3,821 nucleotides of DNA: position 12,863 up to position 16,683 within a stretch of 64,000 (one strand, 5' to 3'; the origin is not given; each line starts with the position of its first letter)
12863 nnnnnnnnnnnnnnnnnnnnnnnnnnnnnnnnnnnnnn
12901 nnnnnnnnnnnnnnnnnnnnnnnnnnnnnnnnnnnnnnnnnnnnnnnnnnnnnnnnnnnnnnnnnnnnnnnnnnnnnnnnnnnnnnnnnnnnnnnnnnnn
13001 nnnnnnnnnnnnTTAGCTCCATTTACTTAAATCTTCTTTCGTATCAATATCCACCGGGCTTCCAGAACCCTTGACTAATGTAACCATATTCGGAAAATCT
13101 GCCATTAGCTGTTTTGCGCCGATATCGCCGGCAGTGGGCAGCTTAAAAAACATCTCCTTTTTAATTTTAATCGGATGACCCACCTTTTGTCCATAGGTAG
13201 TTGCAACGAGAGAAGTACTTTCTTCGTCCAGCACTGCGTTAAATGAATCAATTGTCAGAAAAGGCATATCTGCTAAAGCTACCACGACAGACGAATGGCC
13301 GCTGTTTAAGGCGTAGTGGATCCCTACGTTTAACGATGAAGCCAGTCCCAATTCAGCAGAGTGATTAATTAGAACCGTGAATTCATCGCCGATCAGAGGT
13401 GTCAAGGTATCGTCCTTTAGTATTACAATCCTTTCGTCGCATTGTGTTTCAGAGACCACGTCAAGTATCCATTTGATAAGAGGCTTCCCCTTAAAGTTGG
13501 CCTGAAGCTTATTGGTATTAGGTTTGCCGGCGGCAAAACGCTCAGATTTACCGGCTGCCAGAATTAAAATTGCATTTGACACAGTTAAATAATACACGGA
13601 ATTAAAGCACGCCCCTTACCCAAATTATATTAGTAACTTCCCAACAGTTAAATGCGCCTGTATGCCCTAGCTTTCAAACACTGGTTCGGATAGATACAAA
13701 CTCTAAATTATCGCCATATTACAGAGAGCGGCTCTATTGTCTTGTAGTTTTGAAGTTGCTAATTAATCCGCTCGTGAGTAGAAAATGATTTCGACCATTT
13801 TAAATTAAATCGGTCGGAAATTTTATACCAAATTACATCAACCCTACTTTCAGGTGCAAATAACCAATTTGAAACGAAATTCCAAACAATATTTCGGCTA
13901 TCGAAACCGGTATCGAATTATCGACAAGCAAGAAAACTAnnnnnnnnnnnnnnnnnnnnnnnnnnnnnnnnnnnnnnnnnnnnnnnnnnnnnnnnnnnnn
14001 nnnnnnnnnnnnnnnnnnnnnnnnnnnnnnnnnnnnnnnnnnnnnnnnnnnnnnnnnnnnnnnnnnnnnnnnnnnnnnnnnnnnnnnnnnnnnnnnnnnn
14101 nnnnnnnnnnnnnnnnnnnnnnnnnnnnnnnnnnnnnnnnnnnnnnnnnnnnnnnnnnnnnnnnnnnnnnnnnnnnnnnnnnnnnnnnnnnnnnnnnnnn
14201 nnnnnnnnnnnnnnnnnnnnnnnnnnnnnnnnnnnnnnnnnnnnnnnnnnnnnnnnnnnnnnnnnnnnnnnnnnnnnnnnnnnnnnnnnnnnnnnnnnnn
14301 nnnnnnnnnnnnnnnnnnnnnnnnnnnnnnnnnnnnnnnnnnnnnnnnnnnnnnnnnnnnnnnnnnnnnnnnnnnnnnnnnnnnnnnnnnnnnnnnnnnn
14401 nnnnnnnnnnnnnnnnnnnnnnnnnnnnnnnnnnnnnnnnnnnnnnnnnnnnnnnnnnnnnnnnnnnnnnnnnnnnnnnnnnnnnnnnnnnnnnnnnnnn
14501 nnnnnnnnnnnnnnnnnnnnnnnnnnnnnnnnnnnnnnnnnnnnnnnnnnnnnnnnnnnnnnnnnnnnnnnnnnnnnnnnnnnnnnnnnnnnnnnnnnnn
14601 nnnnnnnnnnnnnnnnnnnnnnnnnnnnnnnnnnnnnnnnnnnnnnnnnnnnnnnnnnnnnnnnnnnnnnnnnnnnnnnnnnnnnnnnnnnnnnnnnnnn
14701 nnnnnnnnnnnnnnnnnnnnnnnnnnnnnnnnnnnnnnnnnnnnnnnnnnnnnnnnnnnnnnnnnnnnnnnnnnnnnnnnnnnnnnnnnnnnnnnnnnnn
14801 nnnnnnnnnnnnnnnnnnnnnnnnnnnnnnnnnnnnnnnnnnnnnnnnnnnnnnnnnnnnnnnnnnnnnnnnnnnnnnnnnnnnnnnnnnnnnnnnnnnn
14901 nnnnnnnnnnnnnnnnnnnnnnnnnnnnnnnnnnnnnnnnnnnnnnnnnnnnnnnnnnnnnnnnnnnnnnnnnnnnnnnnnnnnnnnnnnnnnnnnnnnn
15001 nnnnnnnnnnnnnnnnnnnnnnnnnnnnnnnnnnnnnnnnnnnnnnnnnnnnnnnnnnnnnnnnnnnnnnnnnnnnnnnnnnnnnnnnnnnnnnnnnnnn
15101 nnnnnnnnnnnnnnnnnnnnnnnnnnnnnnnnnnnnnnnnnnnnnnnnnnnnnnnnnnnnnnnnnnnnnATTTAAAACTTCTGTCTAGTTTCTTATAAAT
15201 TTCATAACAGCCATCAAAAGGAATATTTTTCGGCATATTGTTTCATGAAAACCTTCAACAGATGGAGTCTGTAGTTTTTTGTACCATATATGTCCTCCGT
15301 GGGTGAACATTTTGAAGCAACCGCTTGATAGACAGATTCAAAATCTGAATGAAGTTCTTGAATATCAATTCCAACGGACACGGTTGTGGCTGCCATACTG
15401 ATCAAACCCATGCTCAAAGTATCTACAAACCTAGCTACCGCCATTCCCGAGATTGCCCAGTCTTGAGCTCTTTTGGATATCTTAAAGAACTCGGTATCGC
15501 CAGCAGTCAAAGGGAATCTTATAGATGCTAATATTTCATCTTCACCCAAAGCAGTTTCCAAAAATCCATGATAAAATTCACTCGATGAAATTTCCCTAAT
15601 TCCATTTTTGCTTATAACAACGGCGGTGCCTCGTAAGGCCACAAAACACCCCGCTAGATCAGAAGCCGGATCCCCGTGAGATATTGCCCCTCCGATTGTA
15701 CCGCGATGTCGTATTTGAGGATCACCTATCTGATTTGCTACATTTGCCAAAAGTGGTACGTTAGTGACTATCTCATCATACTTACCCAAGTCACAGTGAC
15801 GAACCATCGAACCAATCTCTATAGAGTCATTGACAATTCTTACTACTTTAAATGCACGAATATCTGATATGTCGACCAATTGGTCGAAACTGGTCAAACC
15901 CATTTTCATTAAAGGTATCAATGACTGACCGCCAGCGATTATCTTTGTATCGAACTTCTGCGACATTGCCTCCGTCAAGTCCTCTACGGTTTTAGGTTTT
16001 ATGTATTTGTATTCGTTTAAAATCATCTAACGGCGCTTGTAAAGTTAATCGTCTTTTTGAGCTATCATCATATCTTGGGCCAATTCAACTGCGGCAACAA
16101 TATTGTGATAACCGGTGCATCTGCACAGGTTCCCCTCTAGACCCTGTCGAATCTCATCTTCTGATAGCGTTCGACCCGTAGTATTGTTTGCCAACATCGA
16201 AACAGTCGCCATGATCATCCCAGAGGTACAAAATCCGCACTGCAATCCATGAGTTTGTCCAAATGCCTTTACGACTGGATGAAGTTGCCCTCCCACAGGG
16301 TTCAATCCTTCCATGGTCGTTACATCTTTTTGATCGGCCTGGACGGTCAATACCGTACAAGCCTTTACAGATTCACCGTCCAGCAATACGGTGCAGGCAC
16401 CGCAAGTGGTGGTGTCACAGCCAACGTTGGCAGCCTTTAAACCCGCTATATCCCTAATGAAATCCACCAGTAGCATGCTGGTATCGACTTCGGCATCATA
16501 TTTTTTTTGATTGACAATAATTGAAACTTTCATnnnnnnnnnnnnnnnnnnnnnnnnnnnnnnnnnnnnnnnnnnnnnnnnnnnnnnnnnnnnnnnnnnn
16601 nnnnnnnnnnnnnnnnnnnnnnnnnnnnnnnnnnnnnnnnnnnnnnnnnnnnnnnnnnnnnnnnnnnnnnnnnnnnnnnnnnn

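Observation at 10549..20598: Form-II CoxL-type molybdoenzyme cluster inserted into, and translationally coupled with, the eno-ftsB-DUF501-ppx locus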

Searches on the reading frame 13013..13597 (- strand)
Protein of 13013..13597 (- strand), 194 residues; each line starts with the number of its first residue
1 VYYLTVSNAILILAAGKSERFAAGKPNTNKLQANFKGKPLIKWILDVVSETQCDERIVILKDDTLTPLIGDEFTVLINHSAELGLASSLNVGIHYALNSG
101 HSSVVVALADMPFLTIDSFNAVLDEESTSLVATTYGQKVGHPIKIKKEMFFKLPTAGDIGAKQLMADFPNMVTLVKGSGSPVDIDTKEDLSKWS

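Call 4: search_protein_families(library=pfam, proteins=[window:13013-13597:-])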
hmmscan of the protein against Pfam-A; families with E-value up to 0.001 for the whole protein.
window:13013-13597:- (194 aa): 3 families
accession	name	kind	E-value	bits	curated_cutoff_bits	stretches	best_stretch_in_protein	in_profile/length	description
PF12804.13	NTP_transf_3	-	1.3e-23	84.3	27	1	11-166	2-155/160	MobA-like NTP transferase domain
PF01128.25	IspD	-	7.2e-06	26.3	27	1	10-134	3-125/221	2-C-methyl-D-erythritol 4-phosphate cytidylyltransferase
PF02348.25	CTP_transf_3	-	0.0006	20.1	22.6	1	9-125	1-113/217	Cytidylyltransferase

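Call 5: search_protein_families(library=ncbifam, proteins=[window:13013-13597:-])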
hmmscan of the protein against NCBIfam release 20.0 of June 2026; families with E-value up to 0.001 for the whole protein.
window:13013-13597:- (194 aa): 21 families
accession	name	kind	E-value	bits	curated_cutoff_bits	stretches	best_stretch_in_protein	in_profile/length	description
TIGR03310.1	matur_MocA_YgfJ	equivalog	1.3e-27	97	186.45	1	10-192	2-187/188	molybdenum cofactor cytidylyltransferase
TIGR03202.1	pucB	equivalog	6.6e-19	68.4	235.05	1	11-189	4-191/192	xanthine dehydrogenase accessory protein PucB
NF045782.1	NicBOxredNboR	equivalog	2.8e-14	53.3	260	1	9-191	10-203/206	nicotine blue oxidoreductase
NF045665.1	NTPtran_DVU1551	equivalog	1.4e-11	44.1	315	1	11-192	4-188/359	DVU_1551 family NTP transferase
NF001457.0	PRK00317.1-3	equivalog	3.4e-10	39.8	164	1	10-128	4-115/200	molybdenum cofactor guanylyltransferase MobA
TIGR01173.1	glmU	equivalog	3.4e-10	39.3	366.85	1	9-131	2-122/452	bifunctional UDP-N-acetylglucosamine diphosphorylase/glucosamine-1-phosphate N-acetyltransferase GlmU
NF010936.0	PRK14356.1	equivalog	6e-08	32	666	1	7-128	5-125/456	bifunctional UDP-N-acetylglucosamine diphosphorylase/glucosamine-1-phosphate N-acetyltransferase GlmU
NF010933.0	PRK14353.1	equivalog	2.5e-07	29.7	505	1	8-128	6-126/453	bifunctional UDP-N-acetylglucosamine diphosphorylase/glucosamine-1-phosphate N-acetyltransferase GlmU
TIGR00453.1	ispD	equivalog_domain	3.8e-07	29.8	181.3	1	10-144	2-135/219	2-C-methyl-D-erythritol 4-phosphate cytidylyltransferase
NF010934.1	PRK14354.1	equivalog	5.9e-07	28.3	450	1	11-129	3-118/447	bifunctional UDP-N-acetylglucosamine diphosphorylase/glucosamine-1-phosphate N-acetyltransferase GlmU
NF010932.0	PRK14352.1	equivalog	6.1e-07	28.4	611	1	7-133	6-133/488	bifunctional UDP-N-acetylglucosamine diphosphorylase/glucosamine-1-phosphate N-acetyltransferase GlmU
NF053639.1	Mfer334_fam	equivalog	1.1e-06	28.6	260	1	11-126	3-126/209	pseudomurein biosynthesis protein PmurB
NF010937.0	PRK14357.1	equivalog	1.4e-06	27.5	658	1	10-128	3-116/448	bifunctional UDP-N-acetylglucosamine diphosphorylase/glucosamine-1-phosphate N-acetyltransferase GlmU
NF010939.0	PRK14359.1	equivalog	2e-05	23.4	592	1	9-129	4-121/430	bifunctional UDP-N-acetylglucosamine diphosphorylase/glucosamine-1-phosphate N-acetyltransferase GlmU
NF010935.0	PRK14355.1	equivalog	2.6e-05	23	718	1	9-132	5-127/459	bifunctional UDP-N-acetylglucosamine diphosphorylase/glucosamine-1-phosphate N-acetyltransferase GlmU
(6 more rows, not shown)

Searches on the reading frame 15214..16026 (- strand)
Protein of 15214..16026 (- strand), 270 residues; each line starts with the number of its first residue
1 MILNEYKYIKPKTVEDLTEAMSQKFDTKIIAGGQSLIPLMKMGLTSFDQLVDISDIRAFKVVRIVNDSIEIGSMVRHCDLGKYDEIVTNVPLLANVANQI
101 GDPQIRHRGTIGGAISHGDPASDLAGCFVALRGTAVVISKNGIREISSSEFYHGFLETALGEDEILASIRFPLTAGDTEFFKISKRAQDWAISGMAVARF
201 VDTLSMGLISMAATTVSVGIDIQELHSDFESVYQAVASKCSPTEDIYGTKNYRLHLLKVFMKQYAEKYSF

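Call 4: search_protein_families(library=pfam, proteins=[window:15214-16026:-])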
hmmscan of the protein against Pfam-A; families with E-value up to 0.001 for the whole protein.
window:15214-16026:- (270 aa): 2 families
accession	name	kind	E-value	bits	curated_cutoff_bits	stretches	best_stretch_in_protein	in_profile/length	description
PF00941.27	FAD_binding_5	-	1.6e-41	142.4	27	1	5-173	2-169/170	FAD binding domain in molybdopterin dehydrogenase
PF03450.22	CO_deh_flav_C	-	2.5e-05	24.8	25.5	0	181-266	3-100/102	CO dehydrogenase flavoprotein C-terminal domain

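Call 5: search_protein_families(library=ncbifam, proteins=[window:15214-16026:-])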
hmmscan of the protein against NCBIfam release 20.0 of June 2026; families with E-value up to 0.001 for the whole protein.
window:15214-16026:- (270 aa): 8 families
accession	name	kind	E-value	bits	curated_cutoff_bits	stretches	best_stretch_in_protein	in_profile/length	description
NF041019.1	glyceraldDH_beta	equivalog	8.1e-60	202.4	350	1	1-263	1-275/280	glyceraldehyde dehydrogenase subunit beta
NF043083.1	XdhB_XDHase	equivalog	1.5e-33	116.2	310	1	7-263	6-278/289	xanthine dehydrogenase subunit XdhB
NF007427.0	PRK09971.1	equivalog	3.2e-29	102.1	287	1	7-211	6-215/292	xanthine dehydrogenase FAD-binding subunit XdhB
TIGR02963.1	xanthine_xdhA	equivalog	7.8e-29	100.6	467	1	6-264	193-465/468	xanthine dehydrogenase small subunit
TIGR03195.1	4hydrxCoA_B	equivalog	8.9e-25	87.5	404.55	2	2-115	1-114/321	4-hydroxybenzoyl-CoA reductase subunit beta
TIGR03199.1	pucC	equivalog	5.3e-10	39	306.05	1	11-119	1-110/264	xanthine dehydrogenase subunit C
TIGR03312.1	Se_sel_red_FAD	hypoth_equivalog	3.3e-07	29.8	241.5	1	7-258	3-240/257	molybdopterin-dependent oxidoreductase FAD-binding subunit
TIGR02969.1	mam_aldehyde_ox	subfamily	3.4e-06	24.8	1912.3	1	6-188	237-428/1330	aldehyde oxidase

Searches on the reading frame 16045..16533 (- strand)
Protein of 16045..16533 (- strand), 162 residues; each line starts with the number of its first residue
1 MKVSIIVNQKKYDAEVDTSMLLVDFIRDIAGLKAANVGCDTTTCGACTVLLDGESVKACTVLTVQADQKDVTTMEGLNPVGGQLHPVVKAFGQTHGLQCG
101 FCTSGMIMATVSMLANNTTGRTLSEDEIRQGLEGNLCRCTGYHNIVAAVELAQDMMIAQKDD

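Call 4: search_protein_families(library=pfam, proteins=[window:16045-16533:-])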
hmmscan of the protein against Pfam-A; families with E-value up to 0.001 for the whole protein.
window:16045-16533:- (162 aa): 3 families
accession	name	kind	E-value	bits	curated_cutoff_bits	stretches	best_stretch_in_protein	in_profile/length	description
PF01799.25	Fer2_2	-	8.6e-29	99.9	30.3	1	73-150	1-75/75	[2Fe-2S] binding domain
PF13085.11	Fer2_3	-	6.5e-06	26.6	27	1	10-77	19-89/107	2Fe-2S iron-sulfur cluster binding domain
PF00111.32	Fer2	-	3.9e-05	24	21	1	6-59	2-55/77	2Fe-2S iron-sulfur cluster binding domain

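Call 5: search_protein_families(library=ncbifam, proteins=[window:16045-16533:-])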
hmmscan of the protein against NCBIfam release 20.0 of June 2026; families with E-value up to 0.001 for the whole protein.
window:16045-16533:- (162 aa): 11 families
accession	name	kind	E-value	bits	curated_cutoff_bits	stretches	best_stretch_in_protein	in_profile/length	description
NF041020.1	glyceraldDH_gamma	equivalog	1.8e-59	200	290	1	1-156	11-162/164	glyceraldehyde dehydrogenase subunit gamma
NF043084.2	XdhC_XDHase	equivalog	8.3e-46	155.2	217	1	2-152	2-149/151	xanthine dehydrogenase subunit XdhC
TIGR03193.1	4hydroxCoAred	equivalog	1.6e-43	148.1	257.8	1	5-152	4-147/148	4-hydroxybenzoyl-CoA reductase subunit gamma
NF007387.0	PRK09908.1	equivalog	9e-40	135.7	212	1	3-152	9-155/159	xanthine dehydrogenase iron sulfur-binding subunit XdhC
TIGR03311.1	Se_dep_XDH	equivalog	1e-36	126.4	830.45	1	4-160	2-151/848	selenium-dependent xanthine dehydrogenase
TIGR03198.1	pucE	equivalog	1.4e-35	122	254.3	1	3-150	4-146/151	xanthine dehydrogenase subunit E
TIGR02963.1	xanthine_xdhA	equivalog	2.9e-35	121.8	467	1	7-158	5-163/468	xanthine dehydrogenase small subunit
NF008514.0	PRK11433.1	equivalog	8.2e-35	120.3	322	1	1-151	51-212/218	aldehyde dehydrogenase iron-sulfur subunit PaoA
NF045668.1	pterin_aldehy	equivalog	1.4e-32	112.8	1100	1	2-157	2-156/905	molybdopterin-dependent aldehyde oxidoreductase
TIGR02969.1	mam_aldehyde_ox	subfamily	5.6e-24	83.7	1912.3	1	7-149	7-157/1330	aldehyde oxidase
TIGR03313.1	Se_sel_red_Mo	hypoth_equivalog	3.6e-05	21.6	1101.9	1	44-154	40-146/951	molybdopterin-dependent oxidoreductase Mo/Fe-S-binding subunit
